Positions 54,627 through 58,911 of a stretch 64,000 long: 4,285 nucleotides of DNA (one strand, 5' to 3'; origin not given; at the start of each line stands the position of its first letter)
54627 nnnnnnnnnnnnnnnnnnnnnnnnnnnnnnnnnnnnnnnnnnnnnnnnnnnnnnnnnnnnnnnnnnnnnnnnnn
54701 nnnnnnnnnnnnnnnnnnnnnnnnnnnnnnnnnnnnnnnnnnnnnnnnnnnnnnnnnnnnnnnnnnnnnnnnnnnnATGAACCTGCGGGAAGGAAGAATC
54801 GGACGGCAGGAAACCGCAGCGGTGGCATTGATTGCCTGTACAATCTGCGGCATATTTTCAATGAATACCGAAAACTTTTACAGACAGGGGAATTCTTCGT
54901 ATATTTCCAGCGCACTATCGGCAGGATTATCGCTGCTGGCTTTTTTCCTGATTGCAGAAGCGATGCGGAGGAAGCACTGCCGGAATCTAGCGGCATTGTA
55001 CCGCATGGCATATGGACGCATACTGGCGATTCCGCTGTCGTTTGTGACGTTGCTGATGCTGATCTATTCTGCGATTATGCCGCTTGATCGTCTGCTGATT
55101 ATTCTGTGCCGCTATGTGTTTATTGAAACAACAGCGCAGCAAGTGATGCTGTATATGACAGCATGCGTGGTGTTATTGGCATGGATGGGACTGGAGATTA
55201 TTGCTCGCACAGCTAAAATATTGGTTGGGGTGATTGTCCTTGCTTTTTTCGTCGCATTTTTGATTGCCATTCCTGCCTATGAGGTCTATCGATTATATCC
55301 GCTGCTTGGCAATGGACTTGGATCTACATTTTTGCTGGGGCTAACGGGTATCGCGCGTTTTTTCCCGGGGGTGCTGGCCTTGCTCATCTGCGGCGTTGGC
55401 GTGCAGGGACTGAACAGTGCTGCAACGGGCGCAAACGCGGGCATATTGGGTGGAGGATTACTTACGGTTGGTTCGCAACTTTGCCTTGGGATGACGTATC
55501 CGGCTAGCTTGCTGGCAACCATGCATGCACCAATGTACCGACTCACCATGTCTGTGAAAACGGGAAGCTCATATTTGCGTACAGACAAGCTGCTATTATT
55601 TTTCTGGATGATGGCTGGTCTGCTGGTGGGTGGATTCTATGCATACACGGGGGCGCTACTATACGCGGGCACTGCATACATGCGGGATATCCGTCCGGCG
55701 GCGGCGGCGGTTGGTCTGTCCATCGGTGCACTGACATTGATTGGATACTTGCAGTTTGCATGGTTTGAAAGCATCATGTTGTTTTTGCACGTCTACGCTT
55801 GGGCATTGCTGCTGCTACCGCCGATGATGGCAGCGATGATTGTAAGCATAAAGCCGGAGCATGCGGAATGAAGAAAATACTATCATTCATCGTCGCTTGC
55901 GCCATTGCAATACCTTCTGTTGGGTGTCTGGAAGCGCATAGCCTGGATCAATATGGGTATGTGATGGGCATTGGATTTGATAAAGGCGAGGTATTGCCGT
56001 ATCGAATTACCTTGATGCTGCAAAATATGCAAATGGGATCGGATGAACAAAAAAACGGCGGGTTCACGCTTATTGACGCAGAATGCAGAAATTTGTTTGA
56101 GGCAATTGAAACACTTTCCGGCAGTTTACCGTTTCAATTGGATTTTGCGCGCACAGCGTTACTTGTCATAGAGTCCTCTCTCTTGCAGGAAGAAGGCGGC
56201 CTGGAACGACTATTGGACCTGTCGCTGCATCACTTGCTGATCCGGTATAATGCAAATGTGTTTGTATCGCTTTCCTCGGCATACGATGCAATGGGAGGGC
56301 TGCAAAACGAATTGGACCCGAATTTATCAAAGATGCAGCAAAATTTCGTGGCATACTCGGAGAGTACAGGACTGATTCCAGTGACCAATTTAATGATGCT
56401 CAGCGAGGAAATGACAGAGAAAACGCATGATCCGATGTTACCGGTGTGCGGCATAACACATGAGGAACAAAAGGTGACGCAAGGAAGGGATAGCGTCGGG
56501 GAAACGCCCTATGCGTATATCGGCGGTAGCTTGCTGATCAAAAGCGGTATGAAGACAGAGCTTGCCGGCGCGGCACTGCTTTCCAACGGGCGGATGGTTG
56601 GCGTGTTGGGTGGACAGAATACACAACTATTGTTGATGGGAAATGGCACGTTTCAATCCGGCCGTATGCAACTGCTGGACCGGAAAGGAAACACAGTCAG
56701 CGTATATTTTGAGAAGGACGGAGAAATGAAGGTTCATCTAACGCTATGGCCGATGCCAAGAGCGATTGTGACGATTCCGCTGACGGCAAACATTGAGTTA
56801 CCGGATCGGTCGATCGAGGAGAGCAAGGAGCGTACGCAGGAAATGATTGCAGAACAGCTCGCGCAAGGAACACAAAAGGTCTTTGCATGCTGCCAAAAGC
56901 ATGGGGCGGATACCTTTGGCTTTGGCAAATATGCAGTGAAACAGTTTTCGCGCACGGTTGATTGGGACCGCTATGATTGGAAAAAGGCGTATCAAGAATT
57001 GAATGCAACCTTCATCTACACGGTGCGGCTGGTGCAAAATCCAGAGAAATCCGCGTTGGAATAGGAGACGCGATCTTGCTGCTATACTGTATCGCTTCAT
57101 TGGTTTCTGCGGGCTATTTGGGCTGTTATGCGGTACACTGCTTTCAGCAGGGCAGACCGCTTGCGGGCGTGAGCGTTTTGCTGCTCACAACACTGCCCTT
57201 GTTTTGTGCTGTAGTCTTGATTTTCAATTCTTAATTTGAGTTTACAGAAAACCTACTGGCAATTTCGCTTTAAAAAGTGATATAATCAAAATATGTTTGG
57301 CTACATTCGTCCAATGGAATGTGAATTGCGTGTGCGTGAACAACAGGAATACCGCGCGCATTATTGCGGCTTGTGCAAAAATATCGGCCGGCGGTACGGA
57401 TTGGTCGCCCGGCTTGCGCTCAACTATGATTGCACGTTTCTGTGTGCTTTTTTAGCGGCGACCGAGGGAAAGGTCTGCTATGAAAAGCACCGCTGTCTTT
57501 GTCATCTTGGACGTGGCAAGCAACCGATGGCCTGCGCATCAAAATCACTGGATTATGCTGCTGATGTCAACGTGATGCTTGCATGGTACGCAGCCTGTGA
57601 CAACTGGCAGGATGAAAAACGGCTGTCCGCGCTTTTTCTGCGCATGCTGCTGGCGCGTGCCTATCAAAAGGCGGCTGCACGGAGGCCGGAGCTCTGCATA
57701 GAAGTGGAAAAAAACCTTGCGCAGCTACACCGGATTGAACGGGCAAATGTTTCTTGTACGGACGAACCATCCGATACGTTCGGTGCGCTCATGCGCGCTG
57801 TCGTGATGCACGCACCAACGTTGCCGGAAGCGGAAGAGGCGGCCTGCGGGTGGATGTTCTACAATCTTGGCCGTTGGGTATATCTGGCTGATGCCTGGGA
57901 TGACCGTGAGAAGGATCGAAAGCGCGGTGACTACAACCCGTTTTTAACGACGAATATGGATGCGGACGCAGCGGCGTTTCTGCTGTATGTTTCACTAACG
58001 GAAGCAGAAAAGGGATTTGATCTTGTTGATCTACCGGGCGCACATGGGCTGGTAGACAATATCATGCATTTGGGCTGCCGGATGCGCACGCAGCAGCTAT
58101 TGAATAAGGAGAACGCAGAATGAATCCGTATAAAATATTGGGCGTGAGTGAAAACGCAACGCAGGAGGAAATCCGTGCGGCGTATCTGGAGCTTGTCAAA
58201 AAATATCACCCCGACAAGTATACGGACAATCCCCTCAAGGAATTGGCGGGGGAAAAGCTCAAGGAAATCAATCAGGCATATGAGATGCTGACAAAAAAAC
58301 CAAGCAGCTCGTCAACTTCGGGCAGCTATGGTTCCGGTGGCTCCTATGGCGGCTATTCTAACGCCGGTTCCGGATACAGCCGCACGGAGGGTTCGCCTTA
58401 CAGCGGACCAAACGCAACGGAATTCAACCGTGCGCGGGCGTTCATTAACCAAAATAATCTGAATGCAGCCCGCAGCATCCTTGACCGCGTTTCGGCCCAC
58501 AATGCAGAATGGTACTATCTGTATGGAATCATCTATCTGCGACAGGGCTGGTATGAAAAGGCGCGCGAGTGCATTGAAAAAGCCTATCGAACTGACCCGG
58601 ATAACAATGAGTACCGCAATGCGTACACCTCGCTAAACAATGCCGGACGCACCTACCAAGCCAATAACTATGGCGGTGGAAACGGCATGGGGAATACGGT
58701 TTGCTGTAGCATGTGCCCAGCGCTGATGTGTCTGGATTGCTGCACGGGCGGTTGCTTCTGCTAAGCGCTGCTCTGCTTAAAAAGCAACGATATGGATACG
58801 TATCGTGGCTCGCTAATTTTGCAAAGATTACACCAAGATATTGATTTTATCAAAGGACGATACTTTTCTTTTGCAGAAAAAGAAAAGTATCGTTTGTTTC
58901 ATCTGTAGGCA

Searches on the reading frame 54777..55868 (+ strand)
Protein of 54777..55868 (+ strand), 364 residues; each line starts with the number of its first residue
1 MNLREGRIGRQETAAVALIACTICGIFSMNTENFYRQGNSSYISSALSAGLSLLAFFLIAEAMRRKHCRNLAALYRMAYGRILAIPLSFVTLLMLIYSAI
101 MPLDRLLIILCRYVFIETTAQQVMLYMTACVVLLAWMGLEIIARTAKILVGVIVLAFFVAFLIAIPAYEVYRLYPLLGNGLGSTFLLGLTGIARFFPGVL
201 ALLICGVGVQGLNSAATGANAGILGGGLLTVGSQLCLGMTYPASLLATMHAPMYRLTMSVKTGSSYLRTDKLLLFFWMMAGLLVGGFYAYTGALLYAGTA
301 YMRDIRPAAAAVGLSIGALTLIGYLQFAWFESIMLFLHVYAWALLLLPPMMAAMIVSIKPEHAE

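Call 25: search_protein_families(library=pfam, proteins=[window:54777-55868:+], max_evalue=0.0001)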
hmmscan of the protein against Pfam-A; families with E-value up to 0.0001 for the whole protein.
window:54777-55868:+ (364 aa): 1 family
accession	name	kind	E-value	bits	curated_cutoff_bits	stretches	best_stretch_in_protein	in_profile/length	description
PF03845.19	Spore_permease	-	1.5e-10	40.9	23.4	1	42-292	36-285/321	Spore germination protein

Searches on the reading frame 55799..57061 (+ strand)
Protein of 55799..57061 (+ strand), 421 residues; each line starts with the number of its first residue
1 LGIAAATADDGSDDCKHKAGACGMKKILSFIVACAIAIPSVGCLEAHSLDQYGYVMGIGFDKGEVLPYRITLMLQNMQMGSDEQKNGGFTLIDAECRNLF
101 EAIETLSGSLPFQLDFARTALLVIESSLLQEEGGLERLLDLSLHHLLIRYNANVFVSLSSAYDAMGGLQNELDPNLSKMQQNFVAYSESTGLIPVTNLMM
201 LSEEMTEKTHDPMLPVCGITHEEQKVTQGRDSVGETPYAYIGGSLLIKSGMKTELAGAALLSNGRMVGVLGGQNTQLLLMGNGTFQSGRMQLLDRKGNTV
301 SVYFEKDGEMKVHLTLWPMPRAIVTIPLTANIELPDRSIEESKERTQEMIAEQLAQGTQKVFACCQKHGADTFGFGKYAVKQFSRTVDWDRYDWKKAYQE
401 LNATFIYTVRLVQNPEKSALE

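Call 25: search_protein_families(library=pfam, proteins=[window:55799-57061:+], max_evalue=0.0001)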
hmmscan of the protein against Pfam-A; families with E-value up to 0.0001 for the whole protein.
window:55799-57061:+ (421 aa): 2 families
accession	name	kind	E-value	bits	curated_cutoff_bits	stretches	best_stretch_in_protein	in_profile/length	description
PF25198.1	Spore_GerAC_N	-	3e-22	79.7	27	1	47-217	3-174/176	Spore germination protein N-terminal domain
PF05504.16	Spore_GerAC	-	4.1e-18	66.5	23.6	1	257-411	2-163/167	Spore germination B3/ GerAC like, C-terminal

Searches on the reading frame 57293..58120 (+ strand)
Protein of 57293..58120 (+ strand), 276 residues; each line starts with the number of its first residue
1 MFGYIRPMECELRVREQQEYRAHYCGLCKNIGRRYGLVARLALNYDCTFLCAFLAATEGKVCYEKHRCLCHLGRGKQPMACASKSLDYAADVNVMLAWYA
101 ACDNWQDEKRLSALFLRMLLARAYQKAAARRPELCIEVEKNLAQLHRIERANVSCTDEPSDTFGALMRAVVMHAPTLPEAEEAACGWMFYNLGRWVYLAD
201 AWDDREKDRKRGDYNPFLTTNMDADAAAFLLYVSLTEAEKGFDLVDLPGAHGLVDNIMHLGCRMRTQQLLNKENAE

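Call 25: search_protein_families(library=pfam, proteins=[window:57293-58120:+], max_evalue=0.0001)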
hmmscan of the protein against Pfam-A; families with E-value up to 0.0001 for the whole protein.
window:57293-58120:+ (276 aa): 1 family
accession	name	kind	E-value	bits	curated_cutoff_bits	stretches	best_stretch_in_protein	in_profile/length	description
PF18937.5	DUF5685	-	1.3e-70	238.3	26.7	1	1-267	1-271/272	Family of unknown function (DUF5685)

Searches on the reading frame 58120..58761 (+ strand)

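Call 25: search_protein_families(library=pfam, proteins=[window:58120-58761:+], max_evalue=0.0001)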
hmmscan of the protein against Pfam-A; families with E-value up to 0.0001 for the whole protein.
window:58120-58761:+ (214 aa): 7 families
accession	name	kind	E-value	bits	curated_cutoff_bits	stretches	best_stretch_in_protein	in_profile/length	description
PF00226.36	DnaJ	-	1e-17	64.4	27.8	1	2-60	1-56/63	DnaJ domain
PF07719.23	TPR_2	-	1.3e-09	37.9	27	1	129-162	1-34/34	Tetratricopeptide repeat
PF14559.12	TPR_19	-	3.5e-09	37.3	25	1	111-171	4-67/68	Tetratricopeptide repeat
PF13428.12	TPR_14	-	8.5e-08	32.6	23.5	1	131-169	3-41/44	Tetratricopeptide repeat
PF13181.12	TPR_8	-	4.2e-07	30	25.7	1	132-162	4-34/34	Tetratricopeptide repeat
PF13432.12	TPR_16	-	4.6e-07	30.6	32.7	1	103-162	2-64/65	Tetratricopeptide repeat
PF13424.12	TPR_12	-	1.5e-06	28.7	30.1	0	114-158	26-74/77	Tetratricopeptide repeat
